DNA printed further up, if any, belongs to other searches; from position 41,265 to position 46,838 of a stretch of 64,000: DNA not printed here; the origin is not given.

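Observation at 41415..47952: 1757-aa SLH protein made of a novel-looking Cys/His-rich 30-aa module array, divergently paired with a membrane-bound LuxR regulator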

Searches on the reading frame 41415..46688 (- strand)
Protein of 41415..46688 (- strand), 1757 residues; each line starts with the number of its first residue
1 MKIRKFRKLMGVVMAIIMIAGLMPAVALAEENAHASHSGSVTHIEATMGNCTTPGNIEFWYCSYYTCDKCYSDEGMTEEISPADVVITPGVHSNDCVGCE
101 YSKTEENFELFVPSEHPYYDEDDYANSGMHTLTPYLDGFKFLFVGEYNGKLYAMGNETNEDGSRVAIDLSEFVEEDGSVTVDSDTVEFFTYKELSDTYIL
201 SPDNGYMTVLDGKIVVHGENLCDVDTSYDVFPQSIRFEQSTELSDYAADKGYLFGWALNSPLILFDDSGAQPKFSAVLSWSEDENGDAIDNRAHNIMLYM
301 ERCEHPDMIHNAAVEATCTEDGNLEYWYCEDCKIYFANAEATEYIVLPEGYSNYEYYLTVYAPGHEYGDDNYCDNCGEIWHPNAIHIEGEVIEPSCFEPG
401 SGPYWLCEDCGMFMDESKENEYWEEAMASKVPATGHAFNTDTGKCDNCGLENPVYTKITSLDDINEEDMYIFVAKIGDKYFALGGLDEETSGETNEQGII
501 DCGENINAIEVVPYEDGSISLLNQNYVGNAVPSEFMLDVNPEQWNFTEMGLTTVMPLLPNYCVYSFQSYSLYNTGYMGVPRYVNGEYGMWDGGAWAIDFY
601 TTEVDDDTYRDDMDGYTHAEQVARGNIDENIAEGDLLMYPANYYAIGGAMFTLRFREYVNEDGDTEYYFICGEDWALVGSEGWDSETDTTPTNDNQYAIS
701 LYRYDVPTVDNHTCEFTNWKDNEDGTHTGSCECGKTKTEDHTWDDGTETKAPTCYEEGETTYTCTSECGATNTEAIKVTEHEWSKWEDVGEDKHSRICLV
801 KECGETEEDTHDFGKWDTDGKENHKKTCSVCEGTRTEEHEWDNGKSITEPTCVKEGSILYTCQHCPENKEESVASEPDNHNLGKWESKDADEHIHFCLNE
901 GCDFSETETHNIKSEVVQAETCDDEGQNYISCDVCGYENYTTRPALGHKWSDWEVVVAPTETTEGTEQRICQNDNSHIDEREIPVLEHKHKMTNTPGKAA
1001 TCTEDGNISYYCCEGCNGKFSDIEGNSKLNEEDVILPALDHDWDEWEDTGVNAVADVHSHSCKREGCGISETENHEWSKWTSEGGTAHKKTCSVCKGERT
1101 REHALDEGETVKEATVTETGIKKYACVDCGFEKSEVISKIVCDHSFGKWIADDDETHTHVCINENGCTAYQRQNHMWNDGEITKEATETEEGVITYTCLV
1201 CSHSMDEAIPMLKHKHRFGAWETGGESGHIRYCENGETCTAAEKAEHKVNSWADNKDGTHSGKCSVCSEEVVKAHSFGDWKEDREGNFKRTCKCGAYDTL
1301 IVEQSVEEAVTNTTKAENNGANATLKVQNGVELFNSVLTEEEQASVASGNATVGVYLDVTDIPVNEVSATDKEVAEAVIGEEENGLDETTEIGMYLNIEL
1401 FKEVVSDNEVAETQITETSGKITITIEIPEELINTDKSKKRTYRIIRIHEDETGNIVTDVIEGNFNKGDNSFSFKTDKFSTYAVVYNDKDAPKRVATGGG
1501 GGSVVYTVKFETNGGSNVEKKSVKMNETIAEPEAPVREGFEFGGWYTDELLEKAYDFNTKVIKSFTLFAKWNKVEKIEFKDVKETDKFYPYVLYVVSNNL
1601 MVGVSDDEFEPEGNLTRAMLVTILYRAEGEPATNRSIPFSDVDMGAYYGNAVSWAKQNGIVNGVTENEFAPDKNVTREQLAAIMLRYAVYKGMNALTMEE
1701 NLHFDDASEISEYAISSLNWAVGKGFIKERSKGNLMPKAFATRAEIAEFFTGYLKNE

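Call 3: search_protein_families(library=pfam, proteins=[window:41415-46688:-], max_evalue=1)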
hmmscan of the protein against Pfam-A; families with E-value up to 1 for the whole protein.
window:41415-46688:- (1757 aa): 3 families
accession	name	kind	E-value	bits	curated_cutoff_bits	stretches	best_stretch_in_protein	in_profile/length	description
PF00395.25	SLH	-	9.6e-31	105.9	20.8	3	1638-1681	1-44/44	S-layer homology domain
PF09479.16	Flg_new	-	5.6e-19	68.5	27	1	1506-1570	1-65/65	Listeria-Bacteroides repeat domain (List_Bact_rpt)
PF03847.19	TFIID_20kDa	-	0.22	12.5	27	1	1548-1583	24-59/68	Transcription initiation factor TFIID subunit A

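Call 4: search_protein_families(library=ncbifam, proteins=[window:41415-46688:-], max_evalue=1)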
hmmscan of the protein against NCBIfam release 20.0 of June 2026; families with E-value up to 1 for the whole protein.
window:41415-46688:- (1757 aa): 4 families
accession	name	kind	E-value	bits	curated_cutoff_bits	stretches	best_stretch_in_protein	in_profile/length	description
NF033190.2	inl_like_NEAT_1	exception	2.9e-08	32.5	1275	1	1537-1751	541-749/754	NEAT domain-containing leucine-rich repeat protein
TIGR02543.1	List_Bact_rpt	repeat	9.7e-06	25.8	20.95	1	1535-1574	1-43/44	TIGR02543 family repeat protein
NF033188.1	internalin_H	exception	0.00017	20.4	1050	1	1505-1570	344-409/548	InlH/InlC2 family class 1 internalin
NF033189.1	internalin_A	exception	0.0018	16.6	1600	1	1506-1571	567-632/799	class 1 internalin InlA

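Call 6: search_solved_structures(query=window:41415-46688:-, max_evalue=1)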
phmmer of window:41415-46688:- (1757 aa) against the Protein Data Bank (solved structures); distinct sequences matched with E-value up to 1: 10.
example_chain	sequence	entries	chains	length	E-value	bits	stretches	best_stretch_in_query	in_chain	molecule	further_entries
9qa6_A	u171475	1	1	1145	9.9e-09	36.5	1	987-1096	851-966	IgA protease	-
2y5p_A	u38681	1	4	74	3.8e-06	27.9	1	1502-1571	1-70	INTERNALIN B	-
1m9s_A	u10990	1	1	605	0.00031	21.6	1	1504-1578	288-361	Internalin B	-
2y5q_A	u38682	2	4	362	0.00065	20.5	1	1504-1571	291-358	INTERNALIN B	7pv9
7nms_A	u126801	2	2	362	0.00069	20.4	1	1504-1571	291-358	Internalin B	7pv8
9qr5_A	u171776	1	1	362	0.00089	20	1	1504-1571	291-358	Internalin B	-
9qr4_A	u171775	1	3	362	0.0009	20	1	1504-1571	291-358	Internalin B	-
6bt4_A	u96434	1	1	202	0.0027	18.4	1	1590-1750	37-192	S-layer protein sap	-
3pyw_A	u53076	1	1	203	0.0029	18.3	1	1591-1750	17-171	S-layer protein sap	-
8bz2_A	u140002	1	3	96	0.0071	17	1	1637-1687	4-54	S-layer homology domain-containing protein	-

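Call 15: find_encoding_contigs(protein=window:41415-46688:-, flank=6000, max_places=6)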
Protein window:41415-46688:- (1757 aa): no gene with exactly this product is on record in the collection.

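Call 91: search_protein_families(library=padloc, proteins=[window:41415-46688:-], max_evalue=0.01)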
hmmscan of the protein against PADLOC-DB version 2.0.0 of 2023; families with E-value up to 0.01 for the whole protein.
window:41415-46688:- (1757 aa): 0 families
